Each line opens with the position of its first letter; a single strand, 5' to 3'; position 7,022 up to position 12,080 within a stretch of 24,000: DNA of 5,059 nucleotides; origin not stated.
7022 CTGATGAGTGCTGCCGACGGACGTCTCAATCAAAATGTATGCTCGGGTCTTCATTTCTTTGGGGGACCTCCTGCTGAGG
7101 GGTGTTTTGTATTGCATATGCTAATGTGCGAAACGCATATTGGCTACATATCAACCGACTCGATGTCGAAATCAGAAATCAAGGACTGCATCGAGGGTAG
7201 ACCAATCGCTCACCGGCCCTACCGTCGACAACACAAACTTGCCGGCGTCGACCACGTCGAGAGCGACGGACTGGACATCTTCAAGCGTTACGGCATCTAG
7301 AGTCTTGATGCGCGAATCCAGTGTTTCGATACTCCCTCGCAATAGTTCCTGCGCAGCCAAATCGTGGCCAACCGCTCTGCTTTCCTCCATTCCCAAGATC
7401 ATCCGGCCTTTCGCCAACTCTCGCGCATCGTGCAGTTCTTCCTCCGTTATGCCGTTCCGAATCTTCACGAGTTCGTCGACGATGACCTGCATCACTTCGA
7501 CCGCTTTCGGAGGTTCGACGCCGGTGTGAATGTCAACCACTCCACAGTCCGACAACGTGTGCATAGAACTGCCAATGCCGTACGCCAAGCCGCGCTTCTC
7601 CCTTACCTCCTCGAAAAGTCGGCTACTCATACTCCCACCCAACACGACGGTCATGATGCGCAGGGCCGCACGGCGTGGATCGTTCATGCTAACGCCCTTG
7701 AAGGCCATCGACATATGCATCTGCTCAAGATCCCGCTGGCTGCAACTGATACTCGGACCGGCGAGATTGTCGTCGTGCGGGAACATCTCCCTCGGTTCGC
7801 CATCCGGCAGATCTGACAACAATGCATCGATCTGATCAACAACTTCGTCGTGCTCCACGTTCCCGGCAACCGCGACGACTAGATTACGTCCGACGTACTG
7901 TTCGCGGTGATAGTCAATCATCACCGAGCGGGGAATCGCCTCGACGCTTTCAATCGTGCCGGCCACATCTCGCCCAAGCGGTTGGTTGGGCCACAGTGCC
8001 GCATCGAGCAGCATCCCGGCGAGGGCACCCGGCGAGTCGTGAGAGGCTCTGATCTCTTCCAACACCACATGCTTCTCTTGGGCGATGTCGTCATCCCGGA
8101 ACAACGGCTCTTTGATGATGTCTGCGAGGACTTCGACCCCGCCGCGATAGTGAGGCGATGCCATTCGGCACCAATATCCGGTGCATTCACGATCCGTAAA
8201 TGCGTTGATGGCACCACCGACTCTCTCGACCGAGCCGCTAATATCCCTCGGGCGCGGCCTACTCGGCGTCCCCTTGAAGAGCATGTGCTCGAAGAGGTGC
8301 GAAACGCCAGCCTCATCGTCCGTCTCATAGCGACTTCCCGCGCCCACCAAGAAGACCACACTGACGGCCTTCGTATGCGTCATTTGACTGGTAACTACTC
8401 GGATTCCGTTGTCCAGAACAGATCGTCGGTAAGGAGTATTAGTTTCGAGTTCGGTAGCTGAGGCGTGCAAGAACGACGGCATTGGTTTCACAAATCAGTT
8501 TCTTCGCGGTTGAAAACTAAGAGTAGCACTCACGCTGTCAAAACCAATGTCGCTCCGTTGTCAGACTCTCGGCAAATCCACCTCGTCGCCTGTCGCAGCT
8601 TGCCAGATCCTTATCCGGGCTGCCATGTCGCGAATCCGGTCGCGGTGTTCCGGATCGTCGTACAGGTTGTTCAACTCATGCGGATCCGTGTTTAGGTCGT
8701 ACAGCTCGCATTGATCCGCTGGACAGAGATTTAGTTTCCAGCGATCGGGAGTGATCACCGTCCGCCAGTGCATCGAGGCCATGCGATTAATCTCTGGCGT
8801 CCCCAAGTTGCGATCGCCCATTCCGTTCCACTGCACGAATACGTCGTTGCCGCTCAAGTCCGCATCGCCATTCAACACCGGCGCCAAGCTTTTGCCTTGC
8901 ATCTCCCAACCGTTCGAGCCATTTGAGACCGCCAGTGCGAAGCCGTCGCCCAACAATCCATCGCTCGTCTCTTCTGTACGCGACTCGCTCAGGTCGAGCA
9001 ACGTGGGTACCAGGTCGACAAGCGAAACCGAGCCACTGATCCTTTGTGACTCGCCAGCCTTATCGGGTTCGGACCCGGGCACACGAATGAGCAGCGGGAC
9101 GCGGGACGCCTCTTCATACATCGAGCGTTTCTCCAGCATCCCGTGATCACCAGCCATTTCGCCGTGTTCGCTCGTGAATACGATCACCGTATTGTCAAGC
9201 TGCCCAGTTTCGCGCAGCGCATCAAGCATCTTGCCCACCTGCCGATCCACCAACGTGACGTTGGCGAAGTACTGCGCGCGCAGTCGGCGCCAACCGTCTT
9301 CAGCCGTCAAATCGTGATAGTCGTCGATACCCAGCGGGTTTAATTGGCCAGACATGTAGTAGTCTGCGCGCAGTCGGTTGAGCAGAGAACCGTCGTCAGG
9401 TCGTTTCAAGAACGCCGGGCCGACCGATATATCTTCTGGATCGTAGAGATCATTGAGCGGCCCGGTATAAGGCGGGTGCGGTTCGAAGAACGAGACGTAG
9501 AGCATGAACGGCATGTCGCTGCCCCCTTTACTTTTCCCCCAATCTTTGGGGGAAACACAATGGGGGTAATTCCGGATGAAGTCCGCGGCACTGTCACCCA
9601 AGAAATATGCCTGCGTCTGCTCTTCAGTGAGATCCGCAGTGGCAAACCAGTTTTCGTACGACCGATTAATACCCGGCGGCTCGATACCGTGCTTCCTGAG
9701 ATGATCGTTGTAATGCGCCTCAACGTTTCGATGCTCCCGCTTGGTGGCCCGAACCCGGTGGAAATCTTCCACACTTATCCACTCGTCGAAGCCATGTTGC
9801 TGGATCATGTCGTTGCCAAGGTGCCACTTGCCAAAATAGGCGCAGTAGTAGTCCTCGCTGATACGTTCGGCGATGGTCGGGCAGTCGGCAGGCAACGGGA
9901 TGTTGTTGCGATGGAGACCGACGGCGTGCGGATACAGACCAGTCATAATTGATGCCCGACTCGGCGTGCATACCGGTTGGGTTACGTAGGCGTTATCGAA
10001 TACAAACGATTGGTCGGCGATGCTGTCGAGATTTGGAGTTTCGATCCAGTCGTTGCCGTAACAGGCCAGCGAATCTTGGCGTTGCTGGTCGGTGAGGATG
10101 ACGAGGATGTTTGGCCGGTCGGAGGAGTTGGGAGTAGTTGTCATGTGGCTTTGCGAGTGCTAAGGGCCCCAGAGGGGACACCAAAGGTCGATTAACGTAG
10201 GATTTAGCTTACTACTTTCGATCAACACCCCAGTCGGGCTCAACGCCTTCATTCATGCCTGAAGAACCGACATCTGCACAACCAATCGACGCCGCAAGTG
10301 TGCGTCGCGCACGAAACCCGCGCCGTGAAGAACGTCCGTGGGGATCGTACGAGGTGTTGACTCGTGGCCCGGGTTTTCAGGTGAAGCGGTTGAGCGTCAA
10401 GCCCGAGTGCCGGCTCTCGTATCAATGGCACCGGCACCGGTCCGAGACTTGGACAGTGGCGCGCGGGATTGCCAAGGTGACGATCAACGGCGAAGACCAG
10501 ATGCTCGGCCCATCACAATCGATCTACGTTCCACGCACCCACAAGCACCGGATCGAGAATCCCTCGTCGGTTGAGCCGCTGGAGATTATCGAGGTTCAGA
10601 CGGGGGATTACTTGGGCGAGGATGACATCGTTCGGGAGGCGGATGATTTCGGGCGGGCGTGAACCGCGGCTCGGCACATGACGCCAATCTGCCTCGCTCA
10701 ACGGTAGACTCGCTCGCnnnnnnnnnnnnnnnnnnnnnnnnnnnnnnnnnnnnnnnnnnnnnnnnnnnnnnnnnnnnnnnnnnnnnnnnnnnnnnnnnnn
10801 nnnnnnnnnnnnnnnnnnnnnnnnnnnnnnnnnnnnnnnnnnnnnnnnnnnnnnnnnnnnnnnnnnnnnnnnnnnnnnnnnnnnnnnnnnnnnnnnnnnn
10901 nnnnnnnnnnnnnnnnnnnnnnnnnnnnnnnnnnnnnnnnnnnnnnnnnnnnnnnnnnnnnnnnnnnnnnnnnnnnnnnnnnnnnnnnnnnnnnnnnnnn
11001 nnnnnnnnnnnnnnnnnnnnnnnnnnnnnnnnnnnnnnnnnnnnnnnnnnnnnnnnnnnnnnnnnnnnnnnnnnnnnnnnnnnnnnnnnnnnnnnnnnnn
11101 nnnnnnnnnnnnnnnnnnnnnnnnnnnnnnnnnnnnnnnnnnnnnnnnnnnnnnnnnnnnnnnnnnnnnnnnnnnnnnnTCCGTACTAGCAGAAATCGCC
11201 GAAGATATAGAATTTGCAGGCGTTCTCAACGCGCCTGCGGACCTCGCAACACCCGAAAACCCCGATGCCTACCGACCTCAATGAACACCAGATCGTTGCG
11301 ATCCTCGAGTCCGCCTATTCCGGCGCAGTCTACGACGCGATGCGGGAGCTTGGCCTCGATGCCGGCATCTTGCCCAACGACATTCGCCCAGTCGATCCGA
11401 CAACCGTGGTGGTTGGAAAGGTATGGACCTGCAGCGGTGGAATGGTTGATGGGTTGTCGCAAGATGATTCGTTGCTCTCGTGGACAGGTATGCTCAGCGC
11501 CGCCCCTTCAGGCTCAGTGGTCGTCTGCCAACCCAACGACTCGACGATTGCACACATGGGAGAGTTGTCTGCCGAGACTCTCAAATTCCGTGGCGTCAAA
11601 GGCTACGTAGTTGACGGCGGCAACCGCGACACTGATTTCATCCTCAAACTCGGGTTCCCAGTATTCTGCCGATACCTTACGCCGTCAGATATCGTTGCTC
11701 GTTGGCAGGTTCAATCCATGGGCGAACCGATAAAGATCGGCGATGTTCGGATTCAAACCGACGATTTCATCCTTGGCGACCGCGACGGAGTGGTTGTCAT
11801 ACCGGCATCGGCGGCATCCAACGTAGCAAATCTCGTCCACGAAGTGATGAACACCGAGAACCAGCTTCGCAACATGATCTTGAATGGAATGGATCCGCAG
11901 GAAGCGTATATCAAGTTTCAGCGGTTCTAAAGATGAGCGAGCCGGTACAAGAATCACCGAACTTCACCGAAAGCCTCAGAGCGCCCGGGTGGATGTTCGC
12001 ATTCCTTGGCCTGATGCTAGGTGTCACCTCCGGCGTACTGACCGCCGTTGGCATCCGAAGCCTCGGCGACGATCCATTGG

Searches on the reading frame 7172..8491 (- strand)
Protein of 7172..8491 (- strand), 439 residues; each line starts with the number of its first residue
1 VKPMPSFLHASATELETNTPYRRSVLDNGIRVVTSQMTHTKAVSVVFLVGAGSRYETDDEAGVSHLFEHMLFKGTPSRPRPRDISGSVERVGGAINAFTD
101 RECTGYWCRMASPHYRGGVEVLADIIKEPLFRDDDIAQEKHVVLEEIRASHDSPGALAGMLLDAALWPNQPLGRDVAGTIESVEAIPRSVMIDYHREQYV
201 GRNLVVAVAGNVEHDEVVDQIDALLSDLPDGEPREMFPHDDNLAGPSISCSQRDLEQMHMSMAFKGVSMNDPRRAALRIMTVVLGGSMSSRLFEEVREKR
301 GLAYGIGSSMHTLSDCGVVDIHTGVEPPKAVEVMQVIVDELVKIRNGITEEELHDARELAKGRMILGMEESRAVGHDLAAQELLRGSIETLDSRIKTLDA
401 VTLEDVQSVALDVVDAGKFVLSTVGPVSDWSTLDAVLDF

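Call 13: search_protein_families(library=pfam, proteins=[window:7172-8491:-], max_evalue=0.001)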
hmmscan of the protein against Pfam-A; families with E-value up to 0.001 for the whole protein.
window:7172-8491:- (439 aa): 2 families
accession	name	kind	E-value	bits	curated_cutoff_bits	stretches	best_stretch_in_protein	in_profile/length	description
PF05193.26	Peptidase_M16_C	-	6.4e-41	140.6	23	1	188-358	4-179/181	Peptidase M16 inactive domain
PF00675.25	Peptidase_M16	-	1.7e-33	116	22.3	1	31-179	1-148/149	Insulinase (Peptidase family M16)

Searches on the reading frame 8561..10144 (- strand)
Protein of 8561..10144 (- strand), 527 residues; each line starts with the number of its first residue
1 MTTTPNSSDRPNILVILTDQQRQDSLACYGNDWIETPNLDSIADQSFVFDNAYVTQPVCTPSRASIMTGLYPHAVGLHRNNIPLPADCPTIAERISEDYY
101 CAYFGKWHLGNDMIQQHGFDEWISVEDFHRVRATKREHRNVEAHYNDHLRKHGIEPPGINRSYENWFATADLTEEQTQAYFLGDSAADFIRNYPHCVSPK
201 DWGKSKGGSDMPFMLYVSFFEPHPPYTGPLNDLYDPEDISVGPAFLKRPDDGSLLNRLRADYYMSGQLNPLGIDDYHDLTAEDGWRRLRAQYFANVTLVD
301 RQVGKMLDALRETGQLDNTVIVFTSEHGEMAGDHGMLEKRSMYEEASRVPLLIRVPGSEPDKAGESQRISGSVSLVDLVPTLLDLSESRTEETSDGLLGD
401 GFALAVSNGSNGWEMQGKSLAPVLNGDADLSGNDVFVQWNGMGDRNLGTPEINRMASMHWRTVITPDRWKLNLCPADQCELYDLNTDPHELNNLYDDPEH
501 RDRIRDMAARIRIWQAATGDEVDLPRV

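Call 13: search_protein_families(library=pfam, proteins=[window:8561-10144:-], max_evalue=0.001)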
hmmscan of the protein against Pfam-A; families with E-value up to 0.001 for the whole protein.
window:8561-10144:- (527 aa): 4 families
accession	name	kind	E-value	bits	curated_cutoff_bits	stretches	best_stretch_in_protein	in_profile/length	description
PF00884.28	Sulfatase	-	4.5e-49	167.8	25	1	11-385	1-298/301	Sulfatase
PF16347.10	SGSH_C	-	6.8e-18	65.7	29.3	2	414-512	58-149/154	N-sulphoglucosamine sulphohydrolase, C-terminal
PF01663.27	Phosphodiest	-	2.5e-11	44.2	23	1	14-94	2-78/342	Type I phosphodiesterase / nucleotide pyrophosphatase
PF02995.22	DUF229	-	1.5e-05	24.4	25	1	290-345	304-358/496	Protein of unknown function (DUF229)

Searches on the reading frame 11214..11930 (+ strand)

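Call 14: search_protein_families(library=pfam, proteins=[window:11214-11930:+], max_evalue=0.001)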
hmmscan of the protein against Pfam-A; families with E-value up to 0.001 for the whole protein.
window:11214-11930:+ (238 aa): 1 family
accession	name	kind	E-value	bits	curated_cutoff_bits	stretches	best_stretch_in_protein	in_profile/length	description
PF03737.21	RraA-like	-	5.3e-29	101.8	24.5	1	38-195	3-152/152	Aldolase/RraA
